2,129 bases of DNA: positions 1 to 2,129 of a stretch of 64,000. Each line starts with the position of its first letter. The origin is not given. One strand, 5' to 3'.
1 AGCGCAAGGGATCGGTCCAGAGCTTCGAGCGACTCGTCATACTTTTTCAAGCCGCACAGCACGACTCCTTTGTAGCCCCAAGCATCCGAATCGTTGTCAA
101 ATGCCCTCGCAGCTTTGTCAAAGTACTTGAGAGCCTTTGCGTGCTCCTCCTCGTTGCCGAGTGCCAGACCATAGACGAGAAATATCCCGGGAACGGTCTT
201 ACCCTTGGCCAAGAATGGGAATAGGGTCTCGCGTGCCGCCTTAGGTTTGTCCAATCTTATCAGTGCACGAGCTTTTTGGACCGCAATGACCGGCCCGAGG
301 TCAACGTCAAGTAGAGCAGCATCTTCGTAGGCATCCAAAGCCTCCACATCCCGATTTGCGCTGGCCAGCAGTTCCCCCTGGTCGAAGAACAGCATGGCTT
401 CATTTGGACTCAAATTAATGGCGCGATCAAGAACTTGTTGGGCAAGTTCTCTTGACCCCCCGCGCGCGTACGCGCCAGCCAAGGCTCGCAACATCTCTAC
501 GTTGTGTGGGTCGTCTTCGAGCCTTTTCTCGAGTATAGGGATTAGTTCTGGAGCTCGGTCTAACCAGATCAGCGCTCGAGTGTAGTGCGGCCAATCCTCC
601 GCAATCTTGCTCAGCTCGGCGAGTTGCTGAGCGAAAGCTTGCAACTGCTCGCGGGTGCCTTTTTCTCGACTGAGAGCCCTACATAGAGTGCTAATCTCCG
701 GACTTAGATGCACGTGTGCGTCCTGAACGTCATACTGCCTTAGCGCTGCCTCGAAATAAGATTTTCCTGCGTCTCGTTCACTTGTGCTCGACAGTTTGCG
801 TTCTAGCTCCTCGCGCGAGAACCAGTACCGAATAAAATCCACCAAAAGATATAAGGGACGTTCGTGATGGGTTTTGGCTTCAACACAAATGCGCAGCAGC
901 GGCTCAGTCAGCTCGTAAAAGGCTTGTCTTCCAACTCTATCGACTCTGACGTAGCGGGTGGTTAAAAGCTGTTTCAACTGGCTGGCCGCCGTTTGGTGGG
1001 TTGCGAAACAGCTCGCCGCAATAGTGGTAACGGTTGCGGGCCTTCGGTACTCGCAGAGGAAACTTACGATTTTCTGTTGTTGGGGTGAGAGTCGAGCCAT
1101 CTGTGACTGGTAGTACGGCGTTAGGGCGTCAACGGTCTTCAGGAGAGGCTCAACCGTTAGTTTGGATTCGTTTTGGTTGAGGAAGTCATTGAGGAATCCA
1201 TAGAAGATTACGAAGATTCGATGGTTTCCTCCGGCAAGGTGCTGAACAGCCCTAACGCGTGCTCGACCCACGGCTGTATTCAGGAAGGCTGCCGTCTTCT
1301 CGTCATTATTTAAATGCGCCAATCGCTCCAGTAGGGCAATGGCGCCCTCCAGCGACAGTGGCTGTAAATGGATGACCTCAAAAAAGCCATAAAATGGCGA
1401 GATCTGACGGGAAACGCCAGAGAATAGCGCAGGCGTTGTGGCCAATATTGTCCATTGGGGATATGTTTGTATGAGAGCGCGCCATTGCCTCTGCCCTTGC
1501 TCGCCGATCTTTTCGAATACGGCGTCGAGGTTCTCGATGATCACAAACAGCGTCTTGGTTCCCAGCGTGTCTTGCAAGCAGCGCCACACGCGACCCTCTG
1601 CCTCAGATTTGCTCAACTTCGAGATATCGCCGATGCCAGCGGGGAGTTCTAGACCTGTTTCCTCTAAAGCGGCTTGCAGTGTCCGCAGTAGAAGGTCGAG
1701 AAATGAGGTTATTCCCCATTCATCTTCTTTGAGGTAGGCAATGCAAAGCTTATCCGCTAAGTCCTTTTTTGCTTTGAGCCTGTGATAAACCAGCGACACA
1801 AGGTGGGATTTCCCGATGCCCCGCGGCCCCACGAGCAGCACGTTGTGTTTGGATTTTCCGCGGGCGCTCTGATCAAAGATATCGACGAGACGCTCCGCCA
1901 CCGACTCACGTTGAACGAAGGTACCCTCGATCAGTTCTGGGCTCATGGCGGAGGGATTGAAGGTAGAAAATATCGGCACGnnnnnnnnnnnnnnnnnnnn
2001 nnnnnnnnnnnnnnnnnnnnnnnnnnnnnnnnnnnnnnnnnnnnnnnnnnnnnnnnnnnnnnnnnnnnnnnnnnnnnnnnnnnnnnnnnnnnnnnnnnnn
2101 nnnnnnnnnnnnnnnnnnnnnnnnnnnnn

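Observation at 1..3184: Translationally coupled pair of P-loop NTPases (Arch-ATPase-like, then ATPase-wHTH-TPR) on a lower-GC patch: candidate uncharacterised sensor/conflict module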

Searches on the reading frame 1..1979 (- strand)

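Call 4: search_protein_families(library=pfam, proteins=[window:1-1979:-], max_evalue=0.1)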
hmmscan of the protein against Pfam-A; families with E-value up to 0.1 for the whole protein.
window:1-1979:- (659 aa): 29 families (the best 25 are shown)
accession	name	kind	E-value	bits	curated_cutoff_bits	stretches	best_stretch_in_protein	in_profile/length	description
PF13191.12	AAA_16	-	6.1e-10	40.3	32.6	1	21-157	2-143/167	AAA ATPase domain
PF13428.12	TPR_14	-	2.5e-08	34.2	23.5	2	599-637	3-41/44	Tetratricopeptide repeat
PF24883.2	NPHP3_N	-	1.1e-07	32.7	24.8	1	40-154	17-136/164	Nephrocystin 3, N-terminal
PF14559.12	TPR_19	-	2.1e-07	31.6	25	1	480-526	11-57/68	Tetratricopeptide repeat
PF07719.23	TPR_2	-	1e-06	28.8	27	0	632-659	2-29/34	Tetratricopeptide repeat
PF13432.12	TPR_16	-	1.9e-06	28.7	32.7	1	604-658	4-58/65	Tetratricopeptide repeat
PF13401.12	AAA_22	-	8e-06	26.6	27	1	43-179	4-120/130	AAA domain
PF13431.12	TPR_17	-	1.6e-05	25.3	24.4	0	619-651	1-33/34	Tetratricopeptide repeat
PF24389.1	ORC-CDC6-like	-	3.7e-05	23.1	27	1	3-60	2-48/571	ORC-CDC6-like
PF00515.34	TPR_1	-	4.3e-05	23.6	27.8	1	632-658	2-28/34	Tetratricopeptide repeat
PF05673.19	DUF815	-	9.2e-05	22.1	23.8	1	24-71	33-80/249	Protein of unknown function (DUF815)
PF12895.13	ANAPC3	-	0.00014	22.5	27.2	0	603-656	29-81/82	Anaphase-promoting complex, cyclosome, subunit 3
PF13181.12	TPR_8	-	0.00034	21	25.7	0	500-526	7-33/34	Tetratricopeptide repeat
PF13424.12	TPR_12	-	0.00041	20.9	30.1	0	497-554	6-71/77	Tetratricopeptide repeat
PF13371.12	TPR_9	-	0.0018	18.7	35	0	503-554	4-55/73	Tetratricopeptide repeat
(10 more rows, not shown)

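Call 5: search_protein_families(library=padloc, proteins=[window:1-1979:-], max_evalue=0.1)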
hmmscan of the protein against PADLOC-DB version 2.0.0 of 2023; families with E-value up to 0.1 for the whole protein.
window:1-1979:- (659 aa): 6 families
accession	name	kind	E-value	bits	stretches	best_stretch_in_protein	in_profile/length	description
PDLC02673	DndF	-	0.00045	17.1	1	22-65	27-69/548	DndF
PDLC01993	RtcR--CARF_AAA_HTH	-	0.00054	16.5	1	22-78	183-238/523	-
PDLC02482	BrxC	-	0.0012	14.6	1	19-85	32-100/1231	BrxC-PglY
PDLC02164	Avs2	-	0.0043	12.8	0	37-64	337-364/1504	-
PDLC01994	RtcR_PspF1--CARF_AAA_HTH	-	0.0072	13.4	1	44-73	181-210/468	-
PDLC04140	mad8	-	0.016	12.8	0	42-97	25-70/314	mads_8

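Call 6: search_protein_families(library=ncbifam, proteins=[window:1-1979:-], max_evalue=0.1)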
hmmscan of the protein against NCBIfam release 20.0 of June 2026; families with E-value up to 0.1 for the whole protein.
window:1-1979:- (659 aa): 27 families (the best 25 are shown)
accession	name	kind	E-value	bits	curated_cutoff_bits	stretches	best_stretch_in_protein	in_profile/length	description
NF040959.1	MamA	equivalog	4.8e-10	39.2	200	3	480-548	57-125/204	magnetosome protein MamA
TIGR02521.1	type_IV_pilW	equivalog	2.5e-07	30.5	154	2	483-554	54-125/234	type IV pilus biogenesis/stability protein PilW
TIGR02917.1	PEP_TPR_lipo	equivalog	6.5e-07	27.6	312.2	1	475-624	344-492/899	XrtA/PEP-CTERM system TPR-repeat protein PrsT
TIGR00540.1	TPR_hemY_coli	hypoth_equivalog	2.4e-06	26.6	142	1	475-551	307-382/385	heme biosynthesis-associated TPR protein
NF052415.1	T3SS_chap_SctY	equivalog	4.5e-06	27.1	70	1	482-552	28-101/106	type III secretion apparatus assembly chaperone SctY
NF033788.1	HTH_metalloreg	subfamily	1.1e-05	25.2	55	1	299-362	11-73/77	metalloregulator ArsR/SmtB family transcription factor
TIGR02928.1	TIGR02928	subfamily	1.9e-05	23.7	181.3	1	11-154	7-141/366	orc1/cdc6 family replication initiation protein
TIGR02552.1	LcrH_SycD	equivalog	0.00034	20.4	104.8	0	545-590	69-113/136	SycD/LcrH family type III secretion system chaperone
TIGR03420.1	DnaA_homol_Hda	equivalog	0.00039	20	194.8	1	28-78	22-72/226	DnaA regulatory inactivator Hda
NF038214.1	IS21_help_AAA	equivalog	0.00091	19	200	1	24-62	70-108/232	IS21-like element helper ATPase IstB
NF006505.0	PRK08939.1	equivalog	0.0019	17.6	228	1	22-72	134-184/306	primosomal protein DnaI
NF047389.1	ATPase_Sll1717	subfamily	0.0069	15.5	75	1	39-93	27-71/454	P-loop ATPase, Sll1717 family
NF004310.0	PRK05707.1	equivalog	0.0088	15.5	280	1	38-79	16-57/328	DNA polymerase III subunit delta'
NF008520.0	PRK11447.1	equivalog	0.0089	13.8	858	1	467-529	274-338/1157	cellulose synthase complex outer membrane protein BcsC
NF033920.0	C39_PA2778_fam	equivalog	0.0091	15.4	150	0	487-555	183-251/255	PA2778 family cysteine peptidase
NF001626.0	PRK00411.1-5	equivalog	0.045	12.6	417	1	17-74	28-85/374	ORC1-type DNA replication protein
NF001625.0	PRK00411.1-3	equivalog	0.075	11.7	501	0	16-75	31-90/415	ORC1-type DNA replication protein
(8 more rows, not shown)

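Call 16: find_homologous_proteins(query=window:1-1976:-)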
Query window:1-1976:- (658 aa): 1718 proteins with E <= 0.001 among 8000 candidates; the best 120 are listed.
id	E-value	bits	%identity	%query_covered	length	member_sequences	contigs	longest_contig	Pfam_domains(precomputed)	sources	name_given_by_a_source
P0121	0.0e+0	1172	79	100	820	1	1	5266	PF13431.13,PF23914.2,PF13414.13,PF13401.13,PF13428.13,PF13191.13,PF14559.13,PF13371.13,PF24883.3,PF00515.35,PF12895.14,PF13424.13,PF13432.13,PF13181.13,PF07719.24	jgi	jgi:tetratricopeptide (TPR) repeat protein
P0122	0.0e+0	1135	79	98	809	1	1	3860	PF13431.13,PF23914.2,PF13401.13,PF13428.13,PF13191.13,PF14559.13,PF13371.13,PF24883.3,PF00515.35,PF13424.13,PF13432.13,PF13181.13,PF07719.24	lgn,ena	-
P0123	0.0e+0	1059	74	100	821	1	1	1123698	PF13431.13,PF23914.2,PF13414.13,PF13401.13,PF13428.13,PF13191.13,PF14559.13,PF13371.13,PF24883.3,PF00515.35,PF12895.14,PF13424.13,PF13432.13,PF07719.24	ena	-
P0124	0.0e+0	1043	71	100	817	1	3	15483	PF13431.13,PF23914.2,PF13414.13,PF13176.13,PF13428.13,PF13191.13,PF14559.13,PF13371.13,PF24883.3,PF00515.35,PF12895.14,PF13424.13,PF13432.13,PF13181.13,PF07719.24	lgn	-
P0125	0.0e+0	1033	71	100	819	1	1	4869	PF13431.13,PF23914.2,PF13401.13,PF13428.13,PF13191.13,PF14559.13,PF13371.13,PF24883.3,PF00515.35,PF12895.14,PF13424.13,PF13432.13,PF13429.13,PF13181.13,PF07719.24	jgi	jgi:tetratricopeptide (TPR) repeat protein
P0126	0.0e+0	1015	71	100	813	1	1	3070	PF13431.13,PF23914.2,PF13414.13,PF13176.13,PF13401.13,PF13428.13,PF13191.13,PF14559.13,PF13371.13,PF24883.3,PF00515.35,PF12895.14,PF13424.13,PF13432.13,PF13181.13,PF07719.24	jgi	jgi:tetratricopeptide (TPR) repeat protein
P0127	2.8e-297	1005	70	98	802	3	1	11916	PF14559.13,PF13431.13,PF13414.13,PF13371.13,PF24883.3,PF00515.35,PF13432.13,PF13428.13,PF13181.13,PF07719.24,PF13191.13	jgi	-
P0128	5.8e-296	1001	68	100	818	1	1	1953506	PF13431.13,PF23914.2,PF13176.13,PF12569.15,PF13401.13,PF13428.13,PF13191.13,PF13374.13,PF14559.13,PF13371.13,PF00515.35,PF12895.14,PF13424.13,PF13432.13,PF13181.13,PF07719.24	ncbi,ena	-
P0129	5.5e-295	998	68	100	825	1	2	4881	PF13431.13,PF23914.2,PF13414.13,PF13428.13,PF13191.13,PF14559.13,PF13371.13,PF00515.35,PF12895.14,PF13424.13,PF13432.13,PF13181.13,PF07719.24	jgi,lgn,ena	jgi:tetratricopeptide (TPR) repeat protein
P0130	7.1e-295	998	69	98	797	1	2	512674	PF13431.13,PF13414.13,PF13176.13,PF13401.13,PF13428.13,PF13191.13,PF14559.13,PF13371.13,PF24883.3,PF00515.35,PF12895.14,PF13424.13,PF13432.13,PF13181.13,PF07719.24,PF13174.13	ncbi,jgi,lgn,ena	jgi:tetratricopeptide (TPR) repeat protein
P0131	2.8e-294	996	69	99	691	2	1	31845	PF14559.13,PF13431.13,PF23914.2,PF00515.35,PF12895.14,PF13432.13,PF13428.13,PF13181.13,PF07719.24,PF13191.13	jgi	jgi:tetratricopeptide (TPR) repeat protein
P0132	8.0e-294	994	69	98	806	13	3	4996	PF13431.13,PF23914.2,PF13414.13,PF13176.13,PF13401.13,PF13428.13,PF13191.13,PF14559.13,PF13371.13,PF00515.35,PF13424.13,PF13432.13,PF13181.13,PF07719.24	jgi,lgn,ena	-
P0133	1.5e-293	993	68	100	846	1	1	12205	PF13431.13,PF13414.13,PF13401.13,PF13428.13,PF13191.13,PF14559.13,PF13371.13,PF00515.35,PF12895.14,PF13424.13,PF13432.13,PF13181.13,PF07719.24,PF24389.2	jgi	jgi:tetratricopeptide (TPR) repeat protein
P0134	1.7e-293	993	70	98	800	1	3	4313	PF13431.13,PF23914.2,PF13414.13,PF13428.13,PF13191.13,PF14559.13,PF13371.13,PF24883.3,PF00515.35,PF12895.14,PF13424.13,PF13432.13,PF13181.13,PF07719.24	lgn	-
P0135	5.3e-293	991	69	100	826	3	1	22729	PF13431.13,PF13401.13,PF13428.13,PF13191.13,PF14559.13,PF13371.13,PF00515.35,PF12895.14,PF13424.13,PF13432.13,PF13429.13,PF13181.13,PF07719.24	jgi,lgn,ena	-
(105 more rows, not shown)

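Call 21: search_solved_structures(query=A2, max_evalue=0.01, show_alignments=0)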
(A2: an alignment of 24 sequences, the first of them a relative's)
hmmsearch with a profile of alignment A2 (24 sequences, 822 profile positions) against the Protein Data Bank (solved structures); distinct sequences matched with E-value up to 0.01: 362 (the best 60 are shown).
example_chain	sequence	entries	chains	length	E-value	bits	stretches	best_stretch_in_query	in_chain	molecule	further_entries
9qhb_A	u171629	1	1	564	4.6e-94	319.6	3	471-683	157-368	Engineered tetratricopeptide repeat protein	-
8bu0_A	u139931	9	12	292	2.4e-72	247.7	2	455-668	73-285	Consensus tetratricopeptide repeat protein | Crystal structure of an 8-repeat consensus TPR superhelix with Zinc. | Monomer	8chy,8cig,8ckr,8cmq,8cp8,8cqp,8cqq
9qhc_A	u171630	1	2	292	1.8e-69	238.2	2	455-670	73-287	Engineered tetratricopeptide repeat protein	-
7ntf_A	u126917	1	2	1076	9.3e-38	133.3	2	482-672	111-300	Isoform 1 of UDP-N-acetylglucosamine--peptide N-acetylglucosaminyltransferase 110 kDa subu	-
7yea_A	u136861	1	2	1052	9.4e-38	133.3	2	482-680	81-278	UDP-N-acetylglucosamine--peptide N-acetylglucosaminyltransferase 110 kDa subunit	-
7yeh_B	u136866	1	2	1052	9.4e-38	133.3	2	482-672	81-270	UDP-N-acetylglucosamine--peptide N-acetylglucosaminyltransferase 110 kDa subunit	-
7qdr_B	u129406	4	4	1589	1e-34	123.3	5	458-559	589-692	Tetratricopeptide repeat protein 37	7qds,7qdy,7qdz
9g8o_B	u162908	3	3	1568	1.2e-34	123.1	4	458-559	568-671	Superkiller complex protein 3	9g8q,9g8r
1w3b_A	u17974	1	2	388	9.4e-34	120.1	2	482-661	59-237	UDP-N-ACETYLGLUCOSAMINE--PEPTIDE N-ACETYLGLUCOSAMINYLTRANSFERASE 110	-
6eou_A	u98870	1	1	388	1.8e-33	119.1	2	482-661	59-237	UDP-N-acetylglucosamine--peptide N-acetylglucosaminyltransferase 110 kDa subunit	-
8bda_E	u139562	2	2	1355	1e-30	110.1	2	472-657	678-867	Intraflagellar transport protein 139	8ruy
8fgw_D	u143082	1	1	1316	4.5e-30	107.9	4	465-717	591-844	Tetratricopeptide repeat protein 21B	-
8bbe_D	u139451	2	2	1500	2.8e-29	105.3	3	461-718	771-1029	SNAP-tag,Tetratricopeptide repeat protein 21B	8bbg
4rg6_A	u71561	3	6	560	4.1e-28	101.4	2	471-661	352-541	Cell division cycle protein 27 homolog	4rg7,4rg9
8hmc_C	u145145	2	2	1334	6.8e-28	100.7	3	462-651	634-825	Tetratricopeptide repeat protein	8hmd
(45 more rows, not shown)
